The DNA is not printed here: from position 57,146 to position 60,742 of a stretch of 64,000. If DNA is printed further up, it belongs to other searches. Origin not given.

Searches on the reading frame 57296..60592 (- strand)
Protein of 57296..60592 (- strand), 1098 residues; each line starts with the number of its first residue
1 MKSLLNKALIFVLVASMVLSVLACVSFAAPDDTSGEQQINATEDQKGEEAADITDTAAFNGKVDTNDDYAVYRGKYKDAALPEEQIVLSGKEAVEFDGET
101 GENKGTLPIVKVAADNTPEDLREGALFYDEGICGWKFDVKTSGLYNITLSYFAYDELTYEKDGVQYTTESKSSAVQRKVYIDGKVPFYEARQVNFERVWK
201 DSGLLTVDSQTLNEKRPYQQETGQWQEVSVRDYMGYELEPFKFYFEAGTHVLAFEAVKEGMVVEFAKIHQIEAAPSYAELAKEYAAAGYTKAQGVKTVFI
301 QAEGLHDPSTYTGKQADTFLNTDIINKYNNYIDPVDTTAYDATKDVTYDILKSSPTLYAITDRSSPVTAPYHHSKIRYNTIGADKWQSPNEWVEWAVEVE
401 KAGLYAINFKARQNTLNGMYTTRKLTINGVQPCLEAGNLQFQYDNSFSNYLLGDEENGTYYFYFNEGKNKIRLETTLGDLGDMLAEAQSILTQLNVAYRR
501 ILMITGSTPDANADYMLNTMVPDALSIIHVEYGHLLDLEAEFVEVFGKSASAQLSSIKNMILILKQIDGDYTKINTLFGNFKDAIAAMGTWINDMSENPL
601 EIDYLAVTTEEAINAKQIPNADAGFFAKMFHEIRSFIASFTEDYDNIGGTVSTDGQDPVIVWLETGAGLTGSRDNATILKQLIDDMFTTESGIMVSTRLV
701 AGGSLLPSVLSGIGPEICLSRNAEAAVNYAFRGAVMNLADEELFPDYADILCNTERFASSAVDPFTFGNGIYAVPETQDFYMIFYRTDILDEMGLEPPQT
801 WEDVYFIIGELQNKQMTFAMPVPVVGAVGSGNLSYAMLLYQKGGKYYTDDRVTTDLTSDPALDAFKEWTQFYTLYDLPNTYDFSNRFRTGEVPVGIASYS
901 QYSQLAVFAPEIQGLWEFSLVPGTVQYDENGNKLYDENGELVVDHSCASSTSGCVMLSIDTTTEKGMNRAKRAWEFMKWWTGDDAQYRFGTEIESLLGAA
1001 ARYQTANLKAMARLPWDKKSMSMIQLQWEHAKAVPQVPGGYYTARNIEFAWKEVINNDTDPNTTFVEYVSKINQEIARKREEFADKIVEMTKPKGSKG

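Call 27: search_protein_families(library=pfam, proteins=[window:57296-60592:-], max_evalue=0.001)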
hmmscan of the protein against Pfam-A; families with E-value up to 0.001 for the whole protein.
window:57296-60592:- (1098 aa): 0 families

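Call 62: find_related_loci(query=window:57296-60592:-, collection=genome_contigs, flank=10000)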
Query window:57296-60592:- (1098 aa) in genome_contigs; peptide patterns used: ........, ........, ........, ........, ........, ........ (x = any residue, [..] = any of these).
599 stretches matched a pattern (row limit reached: there are more); 569 encode a relative of the query (tblastn E <= 1e-3); the best 80 are kept; 80 distinct loci.
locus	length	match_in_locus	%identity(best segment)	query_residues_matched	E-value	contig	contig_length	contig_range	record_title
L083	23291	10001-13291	92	1-1097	0e+0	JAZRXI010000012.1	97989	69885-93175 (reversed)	MAG: Clostridia bacterium isolate T1900044951_TA20190004.MAGScoT_cleanbin_000006 SGB_3657_k141_1033307, whole genome sho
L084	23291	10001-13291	77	1-1096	0e+0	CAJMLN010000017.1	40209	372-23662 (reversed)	TPA_asm: uncultured bacterium isolate ERR1430441-bin.54 genome assembly, contig: NODE_1440_length_40209_cov_7.239777, wh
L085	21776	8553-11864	76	1-1096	0e+0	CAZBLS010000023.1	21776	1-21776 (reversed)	MAG TPA_asm: uncultured Oscillospiraceae bacterium isolate SRP350583_co2_425 genome assembly, contig: NODE_3403_length_2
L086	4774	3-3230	74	21-1094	0e+0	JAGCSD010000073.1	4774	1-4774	MAG: Clostridia bacterium isolate RGIG10073 Yak_Rumen-1__c1001332, whole genome shotgun sequence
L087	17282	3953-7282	71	1-1091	0e+0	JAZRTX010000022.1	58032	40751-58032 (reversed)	MAG: Clostridia bacterium isolate T1900045338_YK20190027.MAGScoT_cleanbin_000011 SGB_6637_k141_760900, whole genome shot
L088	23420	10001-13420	68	1-1091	0e+0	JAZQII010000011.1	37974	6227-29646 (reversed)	MAG: Clostridia bacterium isolate T1900044625_TS20190091.MAGScoT_cleanbin_000022 SGB_931_k141_268745, whole genome shotg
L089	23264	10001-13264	76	1-1092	0e+0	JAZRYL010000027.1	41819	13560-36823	MAG: Clostridia bacterium isolate T1900044950_TA20190003.MAGScoT_cleanbin_000006 SGB_3589_k141_52830, whole genome shotg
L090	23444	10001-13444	66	1-1091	0e+0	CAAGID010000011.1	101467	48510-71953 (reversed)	MAG TPA_asm: Clostridia bacterium, isolate HGM11321, WGS project CAAGID010000000 data, contig: SRS476288_58_k119_74696,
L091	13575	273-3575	68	1-1091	0e+0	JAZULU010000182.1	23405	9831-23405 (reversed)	MAG: Clostridia bacterium isolate T1900044904_TS20190370.MAGScoT_cleanbin_000013 SGB_3303_k141_3186581, whole genome sho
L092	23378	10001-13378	70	1-1091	0e+0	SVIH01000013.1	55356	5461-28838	MAG: Clostridiales bacterium isolate SIG404 NODE_13641_length_55356_cov_4.040414, whole genome shotgun sequence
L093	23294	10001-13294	77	1-1096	0e+0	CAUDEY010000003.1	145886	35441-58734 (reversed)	MAG TPA_asm: uncultured Clostridia bacterium isolate ERR9578208_bin.28_MetaWRAP_v1.3_MAG genome assembly, contig: ERZ185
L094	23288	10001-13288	77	1-1096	0e+0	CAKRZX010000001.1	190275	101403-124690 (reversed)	MAG: uncultured Clostridia bacterium isolate REFINED_METABAT215_TOP10_CONTIGS_1500_ASSEMBLY_K77_MERGED__Hadza_MoBio_hadz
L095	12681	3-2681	74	195-1087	0e+0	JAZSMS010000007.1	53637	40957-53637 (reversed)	MAG: Clostridia bacterium isolate T1900044553_TS20190019.MAGScoT_cleanbin_000017 SGB_263_k141_288096, whole genome shotg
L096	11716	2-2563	72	271-1091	0e+0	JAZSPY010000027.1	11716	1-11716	MAG: Clostridia bacterium isolate T1900044545_TS20190011.MAGScoT_cleanbin_000020 SGB_122_k141_2804894, whole genome shot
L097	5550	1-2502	66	264-1090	0e+0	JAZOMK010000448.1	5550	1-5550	MAG: Clostridia bacterium isolate T1900045648_YK20190342.MAGScoT_cleanbin_000020 SGB_8182_k141_1746551, whole genome sho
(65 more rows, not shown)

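Call 106: search_protein_families(library=pfam, proteins=[window:57296-60592:-], max_evalue=0.01)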
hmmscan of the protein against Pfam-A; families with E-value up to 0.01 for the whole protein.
window:57296-60592:- (1098 aa): 0 families
